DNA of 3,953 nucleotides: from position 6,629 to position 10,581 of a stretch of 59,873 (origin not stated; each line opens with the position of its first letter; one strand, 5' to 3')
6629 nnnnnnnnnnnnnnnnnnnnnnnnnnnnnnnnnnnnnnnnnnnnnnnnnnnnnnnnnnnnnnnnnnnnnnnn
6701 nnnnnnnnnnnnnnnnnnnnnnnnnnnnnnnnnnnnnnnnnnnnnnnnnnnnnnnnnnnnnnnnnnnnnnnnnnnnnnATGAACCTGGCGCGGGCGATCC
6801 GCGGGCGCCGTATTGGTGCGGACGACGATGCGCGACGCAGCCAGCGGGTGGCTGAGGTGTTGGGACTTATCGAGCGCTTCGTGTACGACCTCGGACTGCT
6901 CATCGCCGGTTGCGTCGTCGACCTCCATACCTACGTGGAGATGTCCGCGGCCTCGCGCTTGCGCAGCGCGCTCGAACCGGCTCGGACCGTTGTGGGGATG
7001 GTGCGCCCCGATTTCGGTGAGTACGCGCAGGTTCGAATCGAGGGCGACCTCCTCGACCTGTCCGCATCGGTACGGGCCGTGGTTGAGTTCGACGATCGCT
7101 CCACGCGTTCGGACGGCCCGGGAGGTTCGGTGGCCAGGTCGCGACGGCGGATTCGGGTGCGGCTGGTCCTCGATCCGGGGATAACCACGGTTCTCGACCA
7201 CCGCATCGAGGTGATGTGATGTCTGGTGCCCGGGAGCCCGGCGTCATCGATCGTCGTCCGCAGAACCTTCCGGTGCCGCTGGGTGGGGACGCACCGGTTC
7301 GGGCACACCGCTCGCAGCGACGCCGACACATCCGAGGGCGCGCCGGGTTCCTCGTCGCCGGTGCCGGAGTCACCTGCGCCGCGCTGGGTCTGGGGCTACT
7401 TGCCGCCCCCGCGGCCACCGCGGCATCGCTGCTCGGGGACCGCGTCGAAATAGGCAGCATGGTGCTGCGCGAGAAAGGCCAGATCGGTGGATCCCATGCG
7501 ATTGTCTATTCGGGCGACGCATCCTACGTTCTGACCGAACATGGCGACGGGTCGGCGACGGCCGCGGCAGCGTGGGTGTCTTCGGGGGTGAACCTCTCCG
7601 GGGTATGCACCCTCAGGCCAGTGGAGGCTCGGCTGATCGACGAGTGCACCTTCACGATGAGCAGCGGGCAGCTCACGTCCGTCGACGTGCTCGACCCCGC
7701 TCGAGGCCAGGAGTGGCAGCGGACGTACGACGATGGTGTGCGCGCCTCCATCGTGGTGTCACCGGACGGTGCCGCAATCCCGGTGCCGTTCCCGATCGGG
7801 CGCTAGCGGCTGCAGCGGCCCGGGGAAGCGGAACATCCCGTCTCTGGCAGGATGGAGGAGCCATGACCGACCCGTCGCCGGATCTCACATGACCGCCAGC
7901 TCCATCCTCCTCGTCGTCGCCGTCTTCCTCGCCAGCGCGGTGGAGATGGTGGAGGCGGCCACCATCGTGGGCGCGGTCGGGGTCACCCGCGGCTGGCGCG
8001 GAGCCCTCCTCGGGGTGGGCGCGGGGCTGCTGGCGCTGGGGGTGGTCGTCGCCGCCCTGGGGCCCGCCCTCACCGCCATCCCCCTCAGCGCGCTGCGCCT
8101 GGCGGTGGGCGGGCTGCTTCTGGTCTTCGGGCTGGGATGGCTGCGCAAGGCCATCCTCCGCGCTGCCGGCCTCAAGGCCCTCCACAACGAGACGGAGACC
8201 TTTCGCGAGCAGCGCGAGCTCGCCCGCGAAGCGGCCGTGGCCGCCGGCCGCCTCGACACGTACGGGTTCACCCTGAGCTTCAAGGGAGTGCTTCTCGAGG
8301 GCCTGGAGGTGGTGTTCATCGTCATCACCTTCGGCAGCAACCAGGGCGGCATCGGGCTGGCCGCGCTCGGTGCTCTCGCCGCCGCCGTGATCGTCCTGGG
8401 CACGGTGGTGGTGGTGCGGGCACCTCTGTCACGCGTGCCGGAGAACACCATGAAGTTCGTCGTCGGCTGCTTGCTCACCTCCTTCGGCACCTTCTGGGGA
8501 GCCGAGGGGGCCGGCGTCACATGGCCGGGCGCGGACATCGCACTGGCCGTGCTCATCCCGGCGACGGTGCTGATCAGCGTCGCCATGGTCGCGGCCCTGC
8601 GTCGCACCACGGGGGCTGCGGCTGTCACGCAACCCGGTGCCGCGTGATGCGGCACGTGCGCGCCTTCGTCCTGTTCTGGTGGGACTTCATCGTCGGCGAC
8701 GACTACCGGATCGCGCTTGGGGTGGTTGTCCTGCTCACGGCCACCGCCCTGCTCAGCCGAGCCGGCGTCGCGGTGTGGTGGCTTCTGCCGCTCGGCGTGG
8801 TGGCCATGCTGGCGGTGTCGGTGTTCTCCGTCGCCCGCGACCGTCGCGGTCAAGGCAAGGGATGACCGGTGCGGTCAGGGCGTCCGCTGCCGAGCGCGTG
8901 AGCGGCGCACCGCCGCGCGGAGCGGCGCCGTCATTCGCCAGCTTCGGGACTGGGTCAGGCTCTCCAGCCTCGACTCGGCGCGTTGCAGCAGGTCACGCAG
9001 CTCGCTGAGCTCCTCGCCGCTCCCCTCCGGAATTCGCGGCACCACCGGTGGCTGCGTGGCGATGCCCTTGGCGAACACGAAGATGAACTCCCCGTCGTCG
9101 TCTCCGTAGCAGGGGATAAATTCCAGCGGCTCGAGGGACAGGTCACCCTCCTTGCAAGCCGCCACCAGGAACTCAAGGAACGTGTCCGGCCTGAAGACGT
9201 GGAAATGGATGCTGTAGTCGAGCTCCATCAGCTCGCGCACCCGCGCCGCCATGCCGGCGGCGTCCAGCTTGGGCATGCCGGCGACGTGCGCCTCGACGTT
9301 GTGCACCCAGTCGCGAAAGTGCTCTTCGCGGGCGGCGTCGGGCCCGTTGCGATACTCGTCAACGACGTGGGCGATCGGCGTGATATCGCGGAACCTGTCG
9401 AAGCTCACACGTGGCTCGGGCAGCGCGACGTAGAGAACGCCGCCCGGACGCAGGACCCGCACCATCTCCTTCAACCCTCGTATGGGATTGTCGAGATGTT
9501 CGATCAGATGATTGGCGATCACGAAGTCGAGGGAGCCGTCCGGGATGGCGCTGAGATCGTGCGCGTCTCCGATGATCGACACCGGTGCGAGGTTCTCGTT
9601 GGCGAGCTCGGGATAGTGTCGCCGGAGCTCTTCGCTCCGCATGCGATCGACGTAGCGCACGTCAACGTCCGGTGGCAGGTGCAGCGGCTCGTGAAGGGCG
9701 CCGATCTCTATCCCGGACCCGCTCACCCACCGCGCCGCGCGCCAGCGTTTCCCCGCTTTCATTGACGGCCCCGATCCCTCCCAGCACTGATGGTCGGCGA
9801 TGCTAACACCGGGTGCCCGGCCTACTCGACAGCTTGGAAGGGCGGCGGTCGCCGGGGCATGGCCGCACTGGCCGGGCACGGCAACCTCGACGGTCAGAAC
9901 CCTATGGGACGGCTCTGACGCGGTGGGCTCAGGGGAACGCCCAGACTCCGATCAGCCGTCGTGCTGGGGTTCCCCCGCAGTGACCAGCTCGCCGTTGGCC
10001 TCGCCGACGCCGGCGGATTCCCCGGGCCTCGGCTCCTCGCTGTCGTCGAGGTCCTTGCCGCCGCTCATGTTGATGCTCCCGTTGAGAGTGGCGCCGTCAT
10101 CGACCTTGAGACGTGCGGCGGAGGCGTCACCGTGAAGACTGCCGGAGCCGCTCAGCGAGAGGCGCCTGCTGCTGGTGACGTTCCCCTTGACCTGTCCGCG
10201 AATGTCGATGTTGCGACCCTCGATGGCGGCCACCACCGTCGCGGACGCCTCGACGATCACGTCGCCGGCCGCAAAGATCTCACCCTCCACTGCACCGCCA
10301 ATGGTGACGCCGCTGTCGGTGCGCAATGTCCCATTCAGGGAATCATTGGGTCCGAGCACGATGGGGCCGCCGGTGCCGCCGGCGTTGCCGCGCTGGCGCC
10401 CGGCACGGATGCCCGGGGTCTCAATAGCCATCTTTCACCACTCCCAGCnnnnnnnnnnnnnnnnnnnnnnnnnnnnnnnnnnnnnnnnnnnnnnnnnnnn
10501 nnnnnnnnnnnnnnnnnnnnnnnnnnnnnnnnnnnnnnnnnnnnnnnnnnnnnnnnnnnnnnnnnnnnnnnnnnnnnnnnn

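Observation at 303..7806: Tad-like operon with no pilin, extended by a second MinD ATPase and three unassigned proteins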

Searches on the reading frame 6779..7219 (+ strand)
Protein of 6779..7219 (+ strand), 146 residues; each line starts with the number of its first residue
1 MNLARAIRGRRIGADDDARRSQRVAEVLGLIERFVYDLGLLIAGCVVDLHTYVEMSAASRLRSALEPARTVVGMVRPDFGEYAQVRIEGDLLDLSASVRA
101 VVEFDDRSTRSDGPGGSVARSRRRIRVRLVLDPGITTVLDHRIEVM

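Call 5: search_protein_families(library=pfam, proteins=[window:6779-7219:+], max_evalue=1)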
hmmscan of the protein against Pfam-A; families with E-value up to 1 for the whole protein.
window:6779-7219:+ (146 aa): 0 families

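Call 6: search_protein_families(library=ncbifam, proteins=[window:6779-7219:+], max_evalue=1)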
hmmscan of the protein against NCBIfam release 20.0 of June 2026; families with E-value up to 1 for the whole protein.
window:6779-7219:+ (146 aa): 0 families

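Call 8: find_encoding_contigs(protein=window:6779-7219:+, flank=10000, max_places=6)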
Protein window:6779-7219:+ (146 aa): 8 contigs read that carry it; 6 places shown.
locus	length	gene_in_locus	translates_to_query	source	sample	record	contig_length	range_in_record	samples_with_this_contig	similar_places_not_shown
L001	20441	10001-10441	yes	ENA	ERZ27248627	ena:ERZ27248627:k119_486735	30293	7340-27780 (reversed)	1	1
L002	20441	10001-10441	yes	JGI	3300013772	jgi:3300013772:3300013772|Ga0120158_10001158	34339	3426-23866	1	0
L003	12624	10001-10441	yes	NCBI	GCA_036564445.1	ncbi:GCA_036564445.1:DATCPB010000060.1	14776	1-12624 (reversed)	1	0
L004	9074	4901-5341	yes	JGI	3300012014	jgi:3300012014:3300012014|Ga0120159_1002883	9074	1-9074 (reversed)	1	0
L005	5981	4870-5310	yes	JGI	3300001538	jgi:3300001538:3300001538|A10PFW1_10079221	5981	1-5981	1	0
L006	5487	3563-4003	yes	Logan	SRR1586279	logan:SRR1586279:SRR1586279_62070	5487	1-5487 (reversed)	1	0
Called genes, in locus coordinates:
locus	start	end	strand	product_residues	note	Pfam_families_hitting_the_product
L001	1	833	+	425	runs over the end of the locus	PF00070:Pyr_redox (faint), PF01266:DAO (faint), PF01494:FAD_binding_3 (faint), PF07992:Pyr_redox_2, PF13450:NAD_binding_8 (weak), PF22366:NDH2_C (faint)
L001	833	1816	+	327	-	PF00248:Aldo_ket_red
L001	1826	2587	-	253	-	-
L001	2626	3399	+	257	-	-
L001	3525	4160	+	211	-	-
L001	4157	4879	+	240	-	-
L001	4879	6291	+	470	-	PF00437:T2SSE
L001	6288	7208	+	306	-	-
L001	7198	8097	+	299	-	-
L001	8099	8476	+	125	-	-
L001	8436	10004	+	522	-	-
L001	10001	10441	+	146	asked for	-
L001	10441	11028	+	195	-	-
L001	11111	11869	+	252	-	PF16955:OFeT_1 (weak)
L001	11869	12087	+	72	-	-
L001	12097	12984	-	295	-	PF13489:Methyltransf_23, PF08241:Methyltransf_11, PF08242:Methyltransf_12 (weak), PF13649:Methyltransf_25 (weak)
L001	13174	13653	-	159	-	PF04519:Bactofilin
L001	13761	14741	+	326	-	PF01209:Ubie_methyltran, PF13489:Methyltransf_23, PF05175:MTS (weak), PF13847:Methyltransf_31, PF08241:Methyltransf_11, PF08242:Methyltransf_12, PF13649:Methyltransf_25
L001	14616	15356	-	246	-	-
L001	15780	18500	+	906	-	-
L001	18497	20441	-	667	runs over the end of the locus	PF13439:Glyco_transf_4, PF13579:Glyco_trans_4_4 (weak), PF00534:Glycos_transf_1, PF13692:Glyco_trans_1_4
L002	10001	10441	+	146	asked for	-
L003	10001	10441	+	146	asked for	-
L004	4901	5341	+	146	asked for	-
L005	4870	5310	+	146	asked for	-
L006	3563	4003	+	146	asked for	-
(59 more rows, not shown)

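Call 65: search_protein_families(library=pfam, proteins=[L001:2626-3399:+, L001:1826-2587:-], max_evalue=0.01)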
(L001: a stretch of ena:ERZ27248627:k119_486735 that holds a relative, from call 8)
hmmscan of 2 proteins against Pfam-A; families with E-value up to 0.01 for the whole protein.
L001:2626-3399:+ (257 aa): 0 families

L001:1826-2587:- (253 aa): 4 families
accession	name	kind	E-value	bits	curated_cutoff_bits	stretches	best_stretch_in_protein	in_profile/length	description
PF00583.31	Acetyltransf_1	-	3.8e-05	24.4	20.7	1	168-233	47-116/116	Acetyltransferase (GNAT) family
PF12746.13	GNAT_acetyltran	-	0.00013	22.1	26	1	179-236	182-237/243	GNAT acetyltransferase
PF08445.16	FR47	-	0.00036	20.9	22.1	1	182-236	26-80/86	FR47-like protein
PF13508.13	Acetyltransf_7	-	0.00096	19.9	27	1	181-234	30-83/84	Acetyltransferase (GNAT) domain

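Call 81: search_solved_structures(query=A9, max_evalue=10)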
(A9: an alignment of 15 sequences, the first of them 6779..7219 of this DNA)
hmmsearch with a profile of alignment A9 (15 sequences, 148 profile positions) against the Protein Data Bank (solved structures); distinct sequences matched with E-value up to 10: 6.
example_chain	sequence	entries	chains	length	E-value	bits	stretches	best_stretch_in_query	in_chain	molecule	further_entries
7unh_A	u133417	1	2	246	0.0018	21.1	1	10-71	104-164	SP2 designed chlorophyll dimer protein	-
7uni_A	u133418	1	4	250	0.0024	20.7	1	10-71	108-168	SP2-ZnPPaM designed chlorophyll dimer protein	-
8glt_1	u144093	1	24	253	0.13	15.1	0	11-54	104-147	C2-chlorophyll-comp_O32-15_ctermHis, polyalanine model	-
6ltf_A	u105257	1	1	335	0.82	12.5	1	39-82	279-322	Isocitrate dehydrogenase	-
6m3s_A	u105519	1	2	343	0.86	12.4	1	39-82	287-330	Isocitrate dehydrogenase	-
3cqh_A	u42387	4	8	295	1.7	11.4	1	1-67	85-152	L-ribulose-5-phosphate 3-epimerase ulaE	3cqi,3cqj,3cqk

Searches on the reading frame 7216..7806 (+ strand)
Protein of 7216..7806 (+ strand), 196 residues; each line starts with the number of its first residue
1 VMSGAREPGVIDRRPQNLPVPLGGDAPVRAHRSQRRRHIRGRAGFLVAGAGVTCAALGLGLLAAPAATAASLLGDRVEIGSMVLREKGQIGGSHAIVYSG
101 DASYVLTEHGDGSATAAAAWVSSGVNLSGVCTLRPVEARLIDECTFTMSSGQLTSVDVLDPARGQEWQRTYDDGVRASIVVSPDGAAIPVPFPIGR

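Call 5: search_protein_families(library=pfam, proteins=[window:7216-7806:+], max_evalue=1)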
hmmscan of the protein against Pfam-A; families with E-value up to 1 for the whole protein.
window:7216-7806:+ (196 aa): 1 family
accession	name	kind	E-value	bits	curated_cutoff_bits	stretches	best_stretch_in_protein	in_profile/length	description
PF05593.20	RHS_repeat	-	0.13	13.2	22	1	150-186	4-37/38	RHS Repeat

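Call 6: search_protein_families(library=ncbifam, proteins=[window:7216-7806:+], max_evalue=1)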
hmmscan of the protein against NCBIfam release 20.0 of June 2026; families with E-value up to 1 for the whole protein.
window:7216-7806:+ (196 aa): 1 family
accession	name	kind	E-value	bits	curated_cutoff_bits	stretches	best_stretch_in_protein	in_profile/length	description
NF049861.1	SCO2400_fam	subfamily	0.14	12.8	55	1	29-58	89-118/136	SCO2400 family protein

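Call 45: find_homologous_proteins(query=window:7219-7806:+, max_evalue=0.001)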
Query window:7219-7806:+ (195 aa): 69 proteins with E <= 0.001 among 2424 candidates.
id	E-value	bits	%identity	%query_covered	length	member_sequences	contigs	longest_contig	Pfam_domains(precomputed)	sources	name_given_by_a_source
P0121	6.9e-115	400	94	100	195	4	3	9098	-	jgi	jgi:hypothetical protein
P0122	8.0e-87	308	74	99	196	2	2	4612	-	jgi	jgi:hypothetical protein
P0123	1.0e-85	304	74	100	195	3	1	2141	-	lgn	-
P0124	1.5e-75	271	67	100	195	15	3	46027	-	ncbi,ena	ncbi:MAG TPA: hypothetical protein VIO13_08865 [Candidatus Dormibacteraeota bacterium]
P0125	3.6e-74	267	66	99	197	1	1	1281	-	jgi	jgi:hypothetical protein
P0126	2.5e-73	264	64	99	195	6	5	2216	-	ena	-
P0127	7.0e-66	240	61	100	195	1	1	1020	-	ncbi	-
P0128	3.0e-62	228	59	100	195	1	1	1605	-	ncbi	-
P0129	4.2e-62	227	59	97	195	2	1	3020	-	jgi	jgi:hypothetical protein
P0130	9.2e-62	226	59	100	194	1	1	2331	-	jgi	jgi:hypothetical protein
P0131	1.2e-61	226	58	100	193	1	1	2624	-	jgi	jgi:hypothetical protein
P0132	1.1e-60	223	61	96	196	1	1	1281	-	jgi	jgi:hypothetical protein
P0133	1.5e-60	222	58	100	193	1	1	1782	-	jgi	jgi:hypothetical protein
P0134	1.8e-59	219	58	95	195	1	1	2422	-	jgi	jgi:hypothetical protein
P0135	3.6e-59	218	59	99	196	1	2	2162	-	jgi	jgi:hypothetical protein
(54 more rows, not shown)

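Call 51: predict_structure(alignment_id=A8)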
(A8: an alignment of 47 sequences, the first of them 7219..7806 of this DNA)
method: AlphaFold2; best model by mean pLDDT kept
length: 195 residues; sequences in the alignment: 47
mean_pLDDT: 85.2   pTM: 0.67
mean pLDDT of the five models: 85.2, 85.1, 84.2, 84.0, 83.2
residues with pLDDT >= 90: 133; 70-90: 20; 50-70: 27; < 50: 15
segments of 3 or more residues with pLDDT < 50: 1-3, 5-9, 21-25
pLDDT, mean of each block of 10 residues (from residue 1): 43 52 52 62 86 90 81 95 95 94 96 97 96 97 96 97 96 96 95 93
secondary structure, 60 per line:
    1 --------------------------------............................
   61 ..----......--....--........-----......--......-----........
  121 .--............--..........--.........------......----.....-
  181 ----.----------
elements in order: H33-62 E67-72 E75-78 E81-88 E94-99 E102-107 E113-121 E124-135 E138-147 E150-158 E165-170 E175-179

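Call 58: fold_search(model_id=the predicted structure, library=pdb)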
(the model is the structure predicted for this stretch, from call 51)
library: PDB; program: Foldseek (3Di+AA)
matches with E <= 10: 458; with E <= 0.001: 0
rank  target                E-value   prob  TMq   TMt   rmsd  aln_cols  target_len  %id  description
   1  5z4g_A                1.4e-01  0.66  0.22  0.27   7.3       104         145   17  Crystal structure of secretory abundant heat soluble protein 4 from Ramazzottius varieornatus (released 2018-04-11)
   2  7wb4_E                2.1e-01  0.38  0.24  0.06  12.8       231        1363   10  Cryo-EM structure of the NR subunit from X. laevis NPC (released 2022-03-02)
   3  3akn                  2.9e-01  0.47  0.22  0.29   8.7       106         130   19  X-ray structure of iFABP from human and rat with bound fluorescent fatty acid analogue (released 2011-07-20)
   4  7zty                  3.2e-01  0.16  0.16  0.11  14.6       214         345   11  Structure of Vps39 N-terminal domain from Chaetomium thermophilum (released 2022-09-21)
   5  7fik_e                3.4e-01  0.30  0.25  0.06  13.2       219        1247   11  The cryo-EM structure of the CR subunit from X. laevis NPC (released 2022-11-09)
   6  5z4g_B                3.5e-01  0.57  0.22  0.28   7.2       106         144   16  Crystal structure of secretory abundant heat soluble protein 4 from Ramazzottius varieornatus (released 2018-04-11)
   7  3hty_I                3.5e-01  0.44  0.21  0.38  11.2        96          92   14  Crystal structure of a lipocalin-like protein (BT_0869) from Bacteroides thetaiotaomicron VPI-5482 at 1.95 A resolutio (released 2009-07-07)
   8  6yp6                  3.9e-01  0.14  0.19  0.18  12.8       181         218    8  Structural annotation of the conserved carbohydrate esterase vb_24B_21 from Shiga toxin-encoding bacteriophage phi24B (released 2020-09-16)
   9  3aaa_A                4.3e-01  0.08  0.11  0.09  18.3       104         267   10  Crystal Structure of Actin capping protein in complex with V-1 (released 2010-08-04)
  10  1ifb                  5.3e-01  0.35  0.22  0.29   8.7       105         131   17  REFINED APOPROTEIN STRUCTURE OF RAT INTESTINAL FATTY ACID BINDING PROTEIN PRODUCED IN ESCHERICHIA COLI (released 1992-01-15)
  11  3hty_H                5.6e-01  0.33  0.20  0.37  11.3        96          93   14  Crystal structure of a lipocalin-like protein (BT_0869) from Bacteroides thetaiotaomicron VPI-5482 at 1.95 A resolutio (released 2009-07-07)
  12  7fik_E                5.8e-01  0.16  0.22  0.05  14.5       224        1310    9  The cryo-EM structure of the CR subunit from X. laevis NPC (released 2022-11-09)
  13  7our_E                6.8e-01  0.77  0.29  0.45   7.2       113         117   12  Wilavidin apo form (P1 form) (released 2021-11-17)
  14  3hty_A                6.8e-01  0.28  0.20  0.36  11.1        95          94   13  Crystal structure of a lipocalin-like protein (BT_0869) from Bacteroides thetaiotaomicron VPI-5482 at 1.95 A resolutio (released 2009-07-07)
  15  1v2b_B                6.8e-01  0.18  0.17  0.20  15.6       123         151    6  Crystal Structure of PsbP Protein in the Oxygen-Evolving Complex of Photosystem II from Higher Plants (released 2004-05-18)
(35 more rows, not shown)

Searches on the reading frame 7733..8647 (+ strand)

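Call 9: search_protein_families(library=pfam, proteins=[window:7733-8647:+], max_evalue=0.001)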
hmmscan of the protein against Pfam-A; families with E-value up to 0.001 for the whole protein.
window:7733-8647:+ (304 aa): 1 family
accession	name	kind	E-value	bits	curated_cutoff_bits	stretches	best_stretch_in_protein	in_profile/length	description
PF16955.11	OFeT_1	-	8.8e-08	32.6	26.9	1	62-258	7-181/207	Ferrous iron uptake permease, iron-lead transporter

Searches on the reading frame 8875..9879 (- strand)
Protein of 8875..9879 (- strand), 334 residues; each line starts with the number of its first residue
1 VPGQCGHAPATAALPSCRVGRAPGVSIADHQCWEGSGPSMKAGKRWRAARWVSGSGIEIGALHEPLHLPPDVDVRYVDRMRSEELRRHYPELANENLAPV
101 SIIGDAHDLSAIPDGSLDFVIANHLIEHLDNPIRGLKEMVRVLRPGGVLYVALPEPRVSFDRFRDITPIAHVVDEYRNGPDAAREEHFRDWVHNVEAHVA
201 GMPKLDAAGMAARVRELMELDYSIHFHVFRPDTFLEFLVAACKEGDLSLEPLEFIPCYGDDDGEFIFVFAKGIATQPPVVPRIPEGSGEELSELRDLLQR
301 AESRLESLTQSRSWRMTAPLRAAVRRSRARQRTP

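Call 9: search_protein_families(library=pfam, proteins=[window:8875-9879:-], max_evalue=0.001)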
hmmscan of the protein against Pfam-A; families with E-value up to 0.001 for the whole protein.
window:8875-9879:- (334 aa): 5 families
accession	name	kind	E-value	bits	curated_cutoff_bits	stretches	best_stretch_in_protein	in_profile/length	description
PF08241.18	Methyltransf_11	-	1e-12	49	21.2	1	92-151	33-95/95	Methyltransferase domain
PF13489.12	Methyltransf_23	-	1.3e-07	32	27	1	107-191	77-132/164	Methyltransferase domain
PF13649.12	Methyltransf_25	-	1e-06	29.7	27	1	94-147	43-97/97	Methyltransferase domain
PF08242.18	Methyltransf_12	-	2.1e-06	28.8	30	1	106-149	57-98/98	Methyltransferase domain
PF13847.12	Methyltransf_31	-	0.00012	22.2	27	1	103-155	60-113/145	Methyltransferase domain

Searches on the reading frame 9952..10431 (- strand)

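Call 9: search_protein_families(library=pfam, proteins=[window:9952-10431:-], max_evalue=0.001)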
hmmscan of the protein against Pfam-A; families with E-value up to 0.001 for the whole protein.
window:9952-10431:- (159 aa): 1 family
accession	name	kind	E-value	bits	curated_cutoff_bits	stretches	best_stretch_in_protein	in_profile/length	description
PF04519.19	Bactofilin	-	4.8e-21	75.3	27.9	1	25-120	2-97/98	Polymer-forming cytoskeletal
